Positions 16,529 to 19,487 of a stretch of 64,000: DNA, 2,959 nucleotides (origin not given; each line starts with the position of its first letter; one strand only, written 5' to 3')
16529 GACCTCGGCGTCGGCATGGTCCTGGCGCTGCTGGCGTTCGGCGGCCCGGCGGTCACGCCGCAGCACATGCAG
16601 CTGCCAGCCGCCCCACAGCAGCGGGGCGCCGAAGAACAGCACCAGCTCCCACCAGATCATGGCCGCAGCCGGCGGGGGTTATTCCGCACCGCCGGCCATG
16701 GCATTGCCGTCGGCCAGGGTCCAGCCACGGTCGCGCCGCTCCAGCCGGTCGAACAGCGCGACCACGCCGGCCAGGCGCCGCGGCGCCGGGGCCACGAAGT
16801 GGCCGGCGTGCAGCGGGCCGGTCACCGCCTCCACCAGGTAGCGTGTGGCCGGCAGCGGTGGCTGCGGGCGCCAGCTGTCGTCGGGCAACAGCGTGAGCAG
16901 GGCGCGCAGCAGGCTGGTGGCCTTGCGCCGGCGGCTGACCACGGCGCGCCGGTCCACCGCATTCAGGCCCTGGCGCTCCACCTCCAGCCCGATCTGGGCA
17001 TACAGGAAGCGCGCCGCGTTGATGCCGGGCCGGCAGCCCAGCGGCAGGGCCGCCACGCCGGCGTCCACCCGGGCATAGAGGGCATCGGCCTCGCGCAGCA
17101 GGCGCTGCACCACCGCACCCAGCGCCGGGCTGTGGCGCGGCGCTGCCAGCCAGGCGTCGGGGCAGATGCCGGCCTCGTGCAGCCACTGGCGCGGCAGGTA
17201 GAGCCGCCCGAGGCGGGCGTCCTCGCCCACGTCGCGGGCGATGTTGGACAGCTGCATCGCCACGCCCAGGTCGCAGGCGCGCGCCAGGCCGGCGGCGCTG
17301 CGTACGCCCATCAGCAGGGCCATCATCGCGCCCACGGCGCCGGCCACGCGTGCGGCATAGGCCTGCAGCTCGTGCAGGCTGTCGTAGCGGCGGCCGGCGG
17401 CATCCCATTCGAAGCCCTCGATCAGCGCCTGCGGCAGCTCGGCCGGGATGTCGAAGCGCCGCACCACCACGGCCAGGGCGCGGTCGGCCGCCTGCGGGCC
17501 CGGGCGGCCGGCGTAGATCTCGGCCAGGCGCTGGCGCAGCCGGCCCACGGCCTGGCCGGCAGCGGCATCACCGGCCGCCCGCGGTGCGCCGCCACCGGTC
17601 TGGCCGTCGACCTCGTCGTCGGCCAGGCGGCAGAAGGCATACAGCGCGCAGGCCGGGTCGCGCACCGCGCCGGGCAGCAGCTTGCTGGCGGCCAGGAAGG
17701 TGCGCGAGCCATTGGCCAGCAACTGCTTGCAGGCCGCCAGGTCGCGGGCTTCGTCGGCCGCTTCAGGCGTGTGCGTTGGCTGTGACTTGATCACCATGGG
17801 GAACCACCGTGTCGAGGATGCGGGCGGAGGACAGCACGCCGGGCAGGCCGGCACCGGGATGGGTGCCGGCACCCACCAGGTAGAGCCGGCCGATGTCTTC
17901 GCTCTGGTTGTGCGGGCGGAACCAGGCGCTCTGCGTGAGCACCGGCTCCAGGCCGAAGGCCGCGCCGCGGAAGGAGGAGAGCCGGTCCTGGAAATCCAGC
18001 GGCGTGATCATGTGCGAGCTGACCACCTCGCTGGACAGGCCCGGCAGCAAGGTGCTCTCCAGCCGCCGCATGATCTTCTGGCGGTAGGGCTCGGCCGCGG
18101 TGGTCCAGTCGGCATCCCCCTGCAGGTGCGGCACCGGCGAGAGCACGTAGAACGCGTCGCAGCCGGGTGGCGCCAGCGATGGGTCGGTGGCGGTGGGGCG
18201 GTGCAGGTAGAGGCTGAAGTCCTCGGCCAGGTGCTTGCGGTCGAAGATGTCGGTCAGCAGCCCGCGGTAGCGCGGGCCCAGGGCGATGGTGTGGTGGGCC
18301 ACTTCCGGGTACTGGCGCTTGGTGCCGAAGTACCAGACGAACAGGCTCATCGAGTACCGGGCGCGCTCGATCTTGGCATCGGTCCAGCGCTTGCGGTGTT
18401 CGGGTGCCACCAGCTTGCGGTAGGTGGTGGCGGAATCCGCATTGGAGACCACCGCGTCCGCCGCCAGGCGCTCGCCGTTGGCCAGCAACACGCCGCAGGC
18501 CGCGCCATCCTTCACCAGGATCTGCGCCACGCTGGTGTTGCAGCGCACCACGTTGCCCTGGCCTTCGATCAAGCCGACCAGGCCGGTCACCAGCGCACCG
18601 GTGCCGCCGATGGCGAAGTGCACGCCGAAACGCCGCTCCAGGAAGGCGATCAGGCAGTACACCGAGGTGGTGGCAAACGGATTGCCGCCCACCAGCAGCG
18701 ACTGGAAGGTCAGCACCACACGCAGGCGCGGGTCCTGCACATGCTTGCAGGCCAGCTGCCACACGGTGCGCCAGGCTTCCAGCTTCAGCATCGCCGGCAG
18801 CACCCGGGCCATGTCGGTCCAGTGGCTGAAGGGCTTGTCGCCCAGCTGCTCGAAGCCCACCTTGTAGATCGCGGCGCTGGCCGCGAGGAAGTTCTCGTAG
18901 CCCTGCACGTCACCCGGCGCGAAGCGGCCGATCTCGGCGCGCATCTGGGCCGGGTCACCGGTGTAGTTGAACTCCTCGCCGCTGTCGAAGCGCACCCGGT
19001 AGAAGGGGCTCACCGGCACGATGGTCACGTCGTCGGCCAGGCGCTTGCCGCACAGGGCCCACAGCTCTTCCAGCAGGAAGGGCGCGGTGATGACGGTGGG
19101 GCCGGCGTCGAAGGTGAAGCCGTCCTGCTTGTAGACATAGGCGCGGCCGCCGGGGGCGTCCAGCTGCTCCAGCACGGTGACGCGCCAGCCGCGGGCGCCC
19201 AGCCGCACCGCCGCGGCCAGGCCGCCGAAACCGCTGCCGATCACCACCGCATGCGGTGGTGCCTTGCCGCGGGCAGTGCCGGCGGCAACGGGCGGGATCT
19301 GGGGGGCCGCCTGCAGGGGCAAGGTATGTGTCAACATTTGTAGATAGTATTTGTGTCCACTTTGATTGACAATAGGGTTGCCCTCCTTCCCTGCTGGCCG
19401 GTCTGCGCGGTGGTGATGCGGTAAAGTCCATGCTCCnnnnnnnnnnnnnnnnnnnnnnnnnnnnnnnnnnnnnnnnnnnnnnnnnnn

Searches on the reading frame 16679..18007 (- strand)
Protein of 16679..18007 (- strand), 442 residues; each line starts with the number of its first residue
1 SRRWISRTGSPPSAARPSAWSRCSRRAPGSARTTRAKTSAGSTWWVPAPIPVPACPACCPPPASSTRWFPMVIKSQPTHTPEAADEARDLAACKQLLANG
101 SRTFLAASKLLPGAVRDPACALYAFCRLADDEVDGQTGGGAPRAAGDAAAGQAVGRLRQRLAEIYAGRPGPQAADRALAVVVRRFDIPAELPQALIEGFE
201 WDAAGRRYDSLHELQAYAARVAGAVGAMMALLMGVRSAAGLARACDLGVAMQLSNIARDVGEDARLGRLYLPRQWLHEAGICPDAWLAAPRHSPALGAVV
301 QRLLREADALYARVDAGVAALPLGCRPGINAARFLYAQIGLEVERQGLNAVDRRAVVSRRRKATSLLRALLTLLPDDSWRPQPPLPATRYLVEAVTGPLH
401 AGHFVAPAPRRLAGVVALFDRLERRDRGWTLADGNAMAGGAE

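Call 14: search_protein_families(library=ncbifam, proteins=[window:16679-18007:-], max_evalue=1e-8)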
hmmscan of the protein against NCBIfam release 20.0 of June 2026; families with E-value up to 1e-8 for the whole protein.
window:16679-18007:- (442 aa): 5 families
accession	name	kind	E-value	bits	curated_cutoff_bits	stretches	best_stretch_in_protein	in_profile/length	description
NF045921.1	PhytnSynCrtBRhod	equivalog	3.3e-114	381.5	500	1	87-395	4-306/307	15-cis-phytoene synthase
NF042419.1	Phyto_syn_CrtB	equivalog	2.6e-65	221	480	1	93-369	7-282/306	15-cis-phytoene synthase CrtB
TIGR03465.1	HpnD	equivalog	7.3e-52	176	278.6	1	101-371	6-266/267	presqualene diphosphate synthase HpnD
NF045686.1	PhytoSynCyanob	equivalog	4.2e-38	131.2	550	1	84-371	15-305/310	15-cis-phytoene synthase CrtB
TIGR03464.1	HpnC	equivalog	8.8e-35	120.5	250.45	1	104-370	9-266/267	squalene synthase HpnC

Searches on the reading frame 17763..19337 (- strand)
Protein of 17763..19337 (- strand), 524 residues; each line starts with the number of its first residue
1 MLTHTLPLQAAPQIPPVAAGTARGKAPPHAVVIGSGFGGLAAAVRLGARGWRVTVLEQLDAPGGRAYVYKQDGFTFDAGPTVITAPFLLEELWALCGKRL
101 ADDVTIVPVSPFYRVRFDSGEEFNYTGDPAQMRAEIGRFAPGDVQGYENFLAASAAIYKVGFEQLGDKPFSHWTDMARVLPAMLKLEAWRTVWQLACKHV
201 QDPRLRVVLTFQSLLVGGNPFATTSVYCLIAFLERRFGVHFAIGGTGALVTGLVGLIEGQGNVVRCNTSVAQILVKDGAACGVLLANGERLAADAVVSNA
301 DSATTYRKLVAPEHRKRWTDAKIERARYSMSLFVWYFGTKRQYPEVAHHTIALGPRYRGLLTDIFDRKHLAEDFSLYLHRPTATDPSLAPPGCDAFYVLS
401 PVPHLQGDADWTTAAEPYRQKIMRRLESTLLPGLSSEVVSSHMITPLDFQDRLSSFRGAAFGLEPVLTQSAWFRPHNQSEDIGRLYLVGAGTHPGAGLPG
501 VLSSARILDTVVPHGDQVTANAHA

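Call 6: search_protein_families(library=pfam, proteins=[window:17763-19337:-], max_evalue=0.01)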
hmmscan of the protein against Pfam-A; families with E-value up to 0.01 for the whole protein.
window:17763-19337:- (524 aa): 8 families
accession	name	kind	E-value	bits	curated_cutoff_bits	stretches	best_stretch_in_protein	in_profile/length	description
PF01593.30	Amino_oxidase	-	1.4e-40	140.4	19.8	1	38-506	2-436/443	Flavin containing amine oxidoreductase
PF13450.12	NAD_binding_8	-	7e-14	52.3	21.9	1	32-95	1-64/68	NAD(P)-binding Rossmann-like domain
PF00890.30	FAD_binding_2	-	2.3e-05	24.2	20.4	1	30-64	2-36/414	FAD binding domain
PF01266.30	DAO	-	3.9e-05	23.8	27.9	1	30-63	2-35/353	FAD dependent oxidoreductase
PF07992.20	Pyr_redox_2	-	8.9e-05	22.5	26.1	1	30-63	3-37/291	Pyridine nucleotide-disulphide oxidoreductase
PF03486.20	HI0933_like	-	0.0027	17.6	50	0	30-63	3-36/244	HI0933-like protein Rossmann domain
PF13454.12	NAD_binding_9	-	0.0028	18.1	21.8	0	31-71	1-45/155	FAD-NAD(P)-binding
PF00070.33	Pyr_redox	-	0.0092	16.9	22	0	29-63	1-35/82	Pyridine nucleotide-disulphide oxidoreductase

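Call 7: search_protein_families(library=ncbifam, proteins=[window:17763-19337:-], max_evalue=0.001)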
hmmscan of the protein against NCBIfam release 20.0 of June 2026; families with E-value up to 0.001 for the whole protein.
window:17763-19337:- (524 aa): 29 families (the best 25 are shown)
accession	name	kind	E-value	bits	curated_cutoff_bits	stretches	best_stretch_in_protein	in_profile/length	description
TIGR02734.1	crtI_fam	subfamily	5e-188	625.9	238.1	1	30-518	1-494/504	phytoene desaturase family protein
NF058655.1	CrtID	equivalog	4.7e-91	306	640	1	31-507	2-476/478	bifunctional phytoene desaturase/3,4-desaturase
NF045637.1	carotdesatCrtDProt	equivalog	3.6e-70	236.9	580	1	31-507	2-477/485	1-hydroxycarotenoid 3,4-desaturase CrtD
NF042421.1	hydcarot_desat_CrtD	equivalog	4.6e-60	203.5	500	1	29-512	3-483/487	1-hydroxycarotenoid 3,4-desaturase CrtD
TIGR02730.1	carot_isom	equivalog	2.8e-36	125.4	586.9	1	30-503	3-479/493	carotenoid isomerase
NF045689.1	BCarotKetCrtO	equivalog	3.7e-28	98.4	1000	2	372-501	385-526/563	beta-carotene ketolase CrtO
TIGR02733.1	desat_CrtD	equivalog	4.5e-18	65.2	549.7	2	29-83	3-57/492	C-3',4' desaturase CrtD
TIGR03467.1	HpnE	equivalog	4.6e-14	52.6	283.05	1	31-83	2-56/430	hydroxysqualene dehydroxylase HpnE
NF005560.0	PRK07233.1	equivalog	9.7e-13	47.7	252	2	30-77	3-50/435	hypothetical protein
NF005547.0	PRK07208.1-3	equivalog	7e-08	31.6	380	1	29-79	6-56/465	hypothetical protein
NF005548.0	PRK07208.1-4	equivalog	9.4e-08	31.1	389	1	28-93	4-70/488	hypothetical protein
NF002480.1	PRK01747.1-1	equivalog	1.4e-06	27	540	1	18-66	239-287/645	bifunctional tRNA (5-methylaminomethyl-2-thiouridine)(34)-methyltransferase MnmC2/FAD-dependent 5-carboxymethylaminomethyl-2-thiouridine(34)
NF006130.0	PRK08274.1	equivalog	1.8e-06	27.1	369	0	240-328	125-217/467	FAD-dependent tricarballylate dehydrogenase TcuA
NF005566.0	PRK07236.1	subfamily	2.5e-05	23.4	333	1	26-59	5-38/386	hypothetical protein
TIGR03197.1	MnmC_Cterm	equivalog_domain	4.2e-05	22.8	174.2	1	29-66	1-38/400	FAD-dependent 5-carboxymethylaminomethyl-2-thiouridine(34) oxidoreductase MnmC1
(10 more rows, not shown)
